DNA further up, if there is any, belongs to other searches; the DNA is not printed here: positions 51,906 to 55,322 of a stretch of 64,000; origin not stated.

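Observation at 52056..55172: Giant secreted papain-like protease with beta-helix stalk and T9SS-type C-terminal sorting domain, driven by a near-consensus promoter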

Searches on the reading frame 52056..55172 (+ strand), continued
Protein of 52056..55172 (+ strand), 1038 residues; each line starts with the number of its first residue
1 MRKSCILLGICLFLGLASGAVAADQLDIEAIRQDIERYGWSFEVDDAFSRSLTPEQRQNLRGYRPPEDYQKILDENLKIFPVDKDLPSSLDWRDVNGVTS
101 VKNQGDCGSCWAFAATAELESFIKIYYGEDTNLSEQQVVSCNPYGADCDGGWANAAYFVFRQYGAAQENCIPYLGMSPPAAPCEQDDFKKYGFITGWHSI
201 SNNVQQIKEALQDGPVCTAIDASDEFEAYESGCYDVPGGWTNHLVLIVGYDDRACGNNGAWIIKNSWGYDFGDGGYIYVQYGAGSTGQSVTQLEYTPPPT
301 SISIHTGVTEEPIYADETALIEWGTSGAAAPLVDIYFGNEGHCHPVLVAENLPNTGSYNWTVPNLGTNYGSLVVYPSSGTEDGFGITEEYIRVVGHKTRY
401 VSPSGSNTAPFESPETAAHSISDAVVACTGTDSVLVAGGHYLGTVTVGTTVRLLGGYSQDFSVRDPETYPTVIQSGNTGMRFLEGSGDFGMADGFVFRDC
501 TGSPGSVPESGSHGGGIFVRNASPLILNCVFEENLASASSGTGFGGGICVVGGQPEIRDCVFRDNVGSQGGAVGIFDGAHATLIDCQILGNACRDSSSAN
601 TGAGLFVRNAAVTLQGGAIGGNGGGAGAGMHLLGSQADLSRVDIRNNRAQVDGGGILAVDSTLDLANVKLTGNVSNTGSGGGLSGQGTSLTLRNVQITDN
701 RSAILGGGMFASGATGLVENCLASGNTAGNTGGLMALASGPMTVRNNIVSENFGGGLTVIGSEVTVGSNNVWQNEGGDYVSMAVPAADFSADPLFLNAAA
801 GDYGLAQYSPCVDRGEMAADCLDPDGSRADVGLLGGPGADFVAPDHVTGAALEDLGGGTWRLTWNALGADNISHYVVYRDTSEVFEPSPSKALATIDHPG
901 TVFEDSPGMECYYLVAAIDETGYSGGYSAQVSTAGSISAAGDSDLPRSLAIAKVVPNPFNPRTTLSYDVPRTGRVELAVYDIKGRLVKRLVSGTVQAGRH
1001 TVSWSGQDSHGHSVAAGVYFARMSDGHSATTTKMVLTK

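Call 71: search_protein_families(library=ncbifam, proteins=[L008:1045-2295:-, L008:2312-3679:-, L013:6109-7638:-, L013:810-4790:-, L015:15037-19020:-, L015:19010-22762:-, L015:3616-6435:-, L018:20678-23362:-, L008:20624-22954:+, L021:6122-8584:+], max_evalue=0.001)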
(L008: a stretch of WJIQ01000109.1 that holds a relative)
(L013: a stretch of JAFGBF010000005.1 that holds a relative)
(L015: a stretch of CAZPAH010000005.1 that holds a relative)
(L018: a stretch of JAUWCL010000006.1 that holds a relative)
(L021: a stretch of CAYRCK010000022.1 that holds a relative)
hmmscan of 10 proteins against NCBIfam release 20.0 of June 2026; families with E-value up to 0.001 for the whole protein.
L008:1045-2295:- (417 aa): 20 families
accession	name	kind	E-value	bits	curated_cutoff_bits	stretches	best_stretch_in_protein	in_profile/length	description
NF003808.0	PRK05396.1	equivalog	2.4e-73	247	380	1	50-372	9-305/341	L-threonine 3-dehydrogenase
TIGR00692.1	tdh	equivalog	1.5e-66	224.8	458.35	1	53-371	10-303/340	L-threonine 3-dehydrogenase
NF041097.1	keto_inos_dh_IolM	equivalog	1.5e-46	158.8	450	1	55-344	41-326/389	scyllo-inosose 3-dehydrogenase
NF007489.0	PRK10083.1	equivalog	1e-28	100.3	376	1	63-269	19-212/339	Zn-dependent oxidoreductase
NF007375.0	PRK09880.1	equivalog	3.5e-27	95.1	469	1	69-365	27-299/344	L-idonate 5-dehydrogenase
NF007642.0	PRK10309.1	equivalog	3.9e-25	88.8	550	1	67-269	23-211/347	galactitol-1-phosphate 5-dehydrogenase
TIGR03366.1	HpnZ_proposed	hypoth_equivalog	6.2e-25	88.1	328.1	1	71-329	7-253/315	putative phosphonate catabolism associated alcohol dehydrogenase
NF010344.0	PRK13771.1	subfamily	1.4e-21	76.8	349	1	68-330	24-256/334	putative alcohol dehydrogenase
TIGR03201.1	dearomat_had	equivalog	3.2e-20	72.5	338.65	1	67-268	21-215/349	6-hydroxycyclohex-1-ene-1-carbonyl-CoA dehydrogenase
TIGR03451.1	mycoS_dep_FDH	equivalog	5.2e-18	65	512.9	1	205-338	165-285/358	S-(hydroxymethyl)mycothiol dehydrogenase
NF041172.1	AcrlCoa_red_Thmprot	equivalog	1.5e-17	63.6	500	1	52-329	11-256/334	acryloyl-CoA reductase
NF006940.0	PRK09422.1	equivalog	9.8e-16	57.6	344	1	106-357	50-288/338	alcohol dehydrogenase AdhP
TIGR03989.1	Rxyl_3153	subfamily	2.8e-15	56.4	440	1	173-338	139-296/370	NDMA-dependent alcohol dehydrogenase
TIGR02818.1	adh_III_F_hyde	equivalog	7.7e-14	51.5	543.95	1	208-347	176-305/368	S-(hydroxymethyl)glutathione dehydrogenase/class III alcohol dehydrogenase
NF047908.1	AldhRedAhr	equivalog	9.5e-14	51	470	1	65-269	24-216/335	NADPH-dependent aldehyde reductase Ahr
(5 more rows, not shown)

L008:2312-3679:- (456 aa): 24 families
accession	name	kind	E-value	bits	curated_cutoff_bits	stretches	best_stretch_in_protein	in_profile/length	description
NF041546.1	ParA_partition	equivalog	6.3e-25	87.9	180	2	102-144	1-43/203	ParA family partition ATPase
TIGR01969.1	minD_arch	subfamily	5e-22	78.3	201.75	1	101-355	1-234/251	cell division ATPase MinD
TIGR03453.1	partition_RepA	equivalog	5e-19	68.4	348.45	1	98-253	102-270/387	plasmid partitioning protein RepA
TIGR03371.1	cellulose_yhjQ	equivalog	6.6e-15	55.3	157.85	1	101-352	2-241/246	cellulose biosynthesis protein BcsQ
TIGR01968.1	minD_bact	equivalog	8.7e-14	51.5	212.9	2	100-138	1-39/261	septum site-determining protein MinD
TIGR01007.1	eps_fam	subfamily_domain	4.8e-12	45.8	108.05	1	100-257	17-168/204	polysaccharide biosynthesis tyrosine autokinase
NF010443.0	PRK13869.1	subfamily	1.7e-11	43.6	446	1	87-248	111-282/405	plasmid-partitioning protein RepA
NF010259.0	PRK13705.1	equivalog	2.8e-10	39.7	725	1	99-324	105-340/388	plasmid-partitioning protein SopA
NF033200.1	F430_CfbC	exception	4e-08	32.9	402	1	108-147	7-46/260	Ni-sirohydrochlorin a,c-diamide reductive cyclase ATP-dependent reductase subunit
TIGR01287.1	nifH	equivalog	6.8e-08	32.2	394.35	1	108-144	7-43/275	nitrogenase iron protein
NF008669.0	PRK11670.1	equivalog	2.4e-07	30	348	1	101-146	108-153/369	iron-sulfur cluster carrier protein ApbC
NF041283.1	PrgP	equivalog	7.2e-07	28.8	400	1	100-327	2-233/297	ParA superfamily DNA segregation protein PrgP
TIGR01281.1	DPOR_bchL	equivalog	7.8e-07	28.7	345.15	1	106-151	5-50/268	ferredoxin:protochlorophyllide reductase (ATP-dependent) iron-sulfur ATP-binding protein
NF009701.0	PRK13230.1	subfamily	1.1e-06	27.9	350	1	107-147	7-47/291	nitrogenase reductase-like protein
NF009702.0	PRK13231.1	equivalog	1.8e-06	27.3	427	1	107-149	8-50/264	nitrogenase reductase-like protein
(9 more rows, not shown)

L013:6109-7638:- (510 aa): 2 families
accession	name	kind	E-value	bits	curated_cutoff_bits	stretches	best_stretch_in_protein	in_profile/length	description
TIGR02800.1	propeller_TolB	equivalog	6.7e-06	25.3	343.15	0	50-140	198-292/418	Tol-Pal system beta propeller repeat protein TolB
TIGR02722.1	lp_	equivalog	0.00028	20.9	110.55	1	405-481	94-180/189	penicillin-binding protein activator LpoB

L013:810-4790:- (1327 aa): 6 families
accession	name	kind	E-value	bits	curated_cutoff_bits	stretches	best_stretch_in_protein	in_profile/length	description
NF053611.1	YiaD_Gzip_OmpA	equivalog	4.7e-10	39.5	175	1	79-127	124-169/206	YiaD family glycine zipper/OmpA-like lipoprotein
NF053613.1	OMP_toxin_LptF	equivalog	5.8e-06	26.1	400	1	87-125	168-206/256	lipotoxin F family OmpA-related lipoprotein LptF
NF053612.1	anchor_PA1041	equivalog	1.6e-05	25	250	0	92-125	163-196/236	PA1041 family peptidoglycan-binding anchor lipoprotein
TIGR03350.1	type_VI_ompA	equivalog_domain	7.3e-05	22.7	139.8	0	93-130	62-103/137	type VI secretion system protein TssL, long form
NF053585.1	OMP_LP_YfiB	equivalog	0.00017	21.5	128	0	93-125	89-121/163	outer membrane lipoprotein YfiB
TIGR03789.1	pdsO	hypoth_equivalog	0.0003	20.5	152.2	1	89-127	168-206/243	sortase-associated OmpA-like protein PdsO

L015:15037-19020:- (1328 aa): 1 family
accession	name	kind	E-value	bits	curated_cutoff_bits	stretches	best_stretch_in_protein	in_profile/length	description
TIGR01451.2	B_ant_repeat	repeat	1.7e-12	47.2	24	1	1219-1262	1-44/53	DUF11 type repeat protein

L015:19010-22762:- (1251 aa): 33 families (the best 25 are shown)
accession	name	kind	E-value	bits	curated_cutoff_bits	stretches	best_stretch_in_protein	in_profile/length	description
NF006541.1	PRK09038.1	equivalog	2.4e-26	92.9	283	1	115-221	143-248/253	flagellar motor protein MotD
TIGR03350.1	type_VI_ompA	equivalog_domain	7e-24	84.3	139.8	1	117-221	34-137/137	type VI secretion system protein TssL, long form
NF005999.0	PRK08126.1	subfamily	3.3e-22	78.9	571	1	145-222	354-431/432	hypothetical protein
NF005444.0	PRK07033.1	equivalog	5.2e-22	78.4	520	1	117-224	318-424/438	DotU family type VI secretion system protein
NF053611.1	YiaD_Gzip_OmpA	equivalog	5.1e-21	75.3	175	1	116-221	105-206/206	YiaD family glycine zipper/OmpA-like lipoprotein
NF006508.0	PRK08944.1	subfamily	2.2e-18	66.6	259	1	116-222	182-288/304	MotB family protein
NF053612.1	anchor_PA1041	equivalog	2.3e-15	57.2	250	1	117-221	135-235/236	PA1041 family peptidoglycan-binding anchor lipoprotein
NF053613.1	OMP_toxin_LptF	equivalog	3.2e-15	56.5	400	1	117-221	145-245/256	lipotoxin F family OmpA-related lipoprotein LptF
NF006542.0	PRK09039.1-1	equivalog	5.8e-14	52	388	1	139-221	540-624/627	peptidoglycan -binding protein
NF006543.0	PRK09039.1-2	equivalog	7.2e-14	52.3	305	1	131-221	257-347/350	peptidoglycan -binding protein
NF005831.1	PRK07734.1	equivalog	9.6e-14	51.8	301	1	117-223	143-250/250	flagellar motor protein MotB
NF007804.1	PRK10510.1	equivalog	1.2e-13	50.9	307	1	117-223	116-218/219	OmpA family lipoprotein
NF005382.1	PRK06925.1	equivalog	2.8e-13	50.7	264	1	120-220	122-222/225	flagellar motor protein MotS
NF005195.1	PRK06667.1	equivalog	4.2e-13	49.7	300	1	114-221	123-235/241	flagellar motor protein MotB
NF006547.1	PRK09040.1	equivalog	4.5e-13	49.1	194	1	129-227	106-206/213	hypothetical protein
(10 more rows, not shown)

L015:3616-6435:- (940 aa): 4 families
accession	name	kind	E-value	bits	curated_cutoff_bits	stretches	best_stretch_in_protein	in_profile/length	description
TIGR01783.1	TonB-siderophor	subfamily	9.9e-10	37.7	223.5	1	159-551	9-386/649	TonB-dependent siderophore receptor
NF041535.1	TonB_rec_PqqU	equivalog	1.2e-05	23.8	1200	1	169-297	34-142/676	TonB-dependent receptor PqqU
NF010048.1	PRK13524.1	subfamily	0.00026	19.6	493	0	152-290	53-181/744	FepA family TonB-dependent siderophore receptor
NF049944.1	TonB_dep_PUIUD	equivalog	0.00077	17.9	850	0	248-306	133-191/686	TonB-dependent receptor, PUIUD motif-type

L018:20678-23362:- (895 aa): 2 families
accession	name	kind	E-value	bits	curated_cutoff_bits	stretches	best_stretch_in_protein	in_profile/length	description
TIGR01451.2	B_ant_repeat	repeat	1.1e-15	57.4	24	1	785-828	1-44/53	DUF11 type repeat protein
NF038128.1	choice_anch_J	domain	9.3e-05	22.7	30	1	38-129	75-161/162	choice-of-anchor J domain-containing protein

L008:20624-22954:+ (777 aa): 21 families
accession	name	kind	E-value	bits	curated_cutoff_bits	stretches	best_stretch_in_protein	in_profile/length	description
TIGR02104.1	pulA_typeI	equivalog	7.3e-172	572.6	504.5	1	217-774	3-549/605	type I pullulanase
TIGR02103.1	pullul_strch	subfamily_domain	7.6e-104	348.5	697.6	3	415-603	374-568/900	pullulanase-type alpha-1,6-glucosidase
TIGR02102.1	pullulan_Gpos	equivalog_domain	2.1e-93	313.9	1042.25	1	21-776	110-917/1113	pullulanase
TIGR02100.1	glgX_debranch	equivalog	1.3e-50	172.2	640.9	2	331-658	140-459/688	glycogen debranching protein GlgX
NF002983.0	PRK03705.1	equivalog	2.5e-38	131.6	901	1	332-656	137-451/658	glycogen debranching protein GlgX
TIGR02402.1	trehalose_TreZ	equivalog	1.2e-32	113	538.8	1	237-560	2-270/545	malto-oligosyltrehalose trehalohydrolase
NF011082.0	PRK14510.1-1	equivalog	3.7e-28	97.5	2511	1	339-654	149-454/1410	bifunctional glycogen debranching protein GlgX/4-alpha-glucanotransferase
NF008967.0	PRK12313.1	equivalog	1.2e-12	47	577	1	235-540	39-310/633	1,4-alpha-glucan branching protein GlgB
NF003811.1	PRK05402.1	equivalog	8.3e-11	41.1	741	1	236-539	31-301/619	1,4-alpha-glucan branching protein GlgB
TIGR01515.1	branching_enzym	equivalog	3.8e-10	39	463.95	1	236-541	30-292/607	1,4-alpha-glucan branching enzyme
NF041321.1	Alpha-amyl_MalA_Halo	equivalog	1.4e-08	33.6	875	1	300-563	212-449/666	alpha-amylase MalA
NF041090.1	Cyc-maltodext_AglB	equivalog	6.6e-08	31.8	540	1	446-571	111-238/470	cyclomaltodextrinase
NF006970.0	PRK09441.1-3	equivalog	1.4e-06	27.3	516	0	447-570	117-258/466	alpha-amylase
NF007060.0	PRK09505.2-5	equivalog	4.1e-06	25.1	790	0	357-472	201-322/690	alpha-amylase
NF008183.0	PRK10933.1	subfamily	1.4e-05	24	535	0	389-473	39-107/551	alpha,alpha-phosphotrehalase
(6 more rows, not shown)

L021:6122-8584:+ (821 aa): 4 families
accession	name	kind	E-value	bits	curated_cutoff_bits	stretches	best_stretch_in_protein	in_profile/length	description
TIGR00706.1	SppA_dom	equivalog_domain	1.5e-84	282.8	155.45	2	575-767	14-204/208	signal peptide peptidase SppA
TIGR00705.1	SppA_67K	equivalog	4.5e-83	279.6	311.45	1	321-789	78-544/590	signal peptide peptidase SppA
NF008195.0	PRK10949.1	equivalog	3.4e-54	184.1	746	1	321-790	97-559/618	signal peptide peptidase SppA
NF008745.0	PRK11778.1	equivalog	1.5e-28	100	259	2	595-764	132-298/345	protease SohB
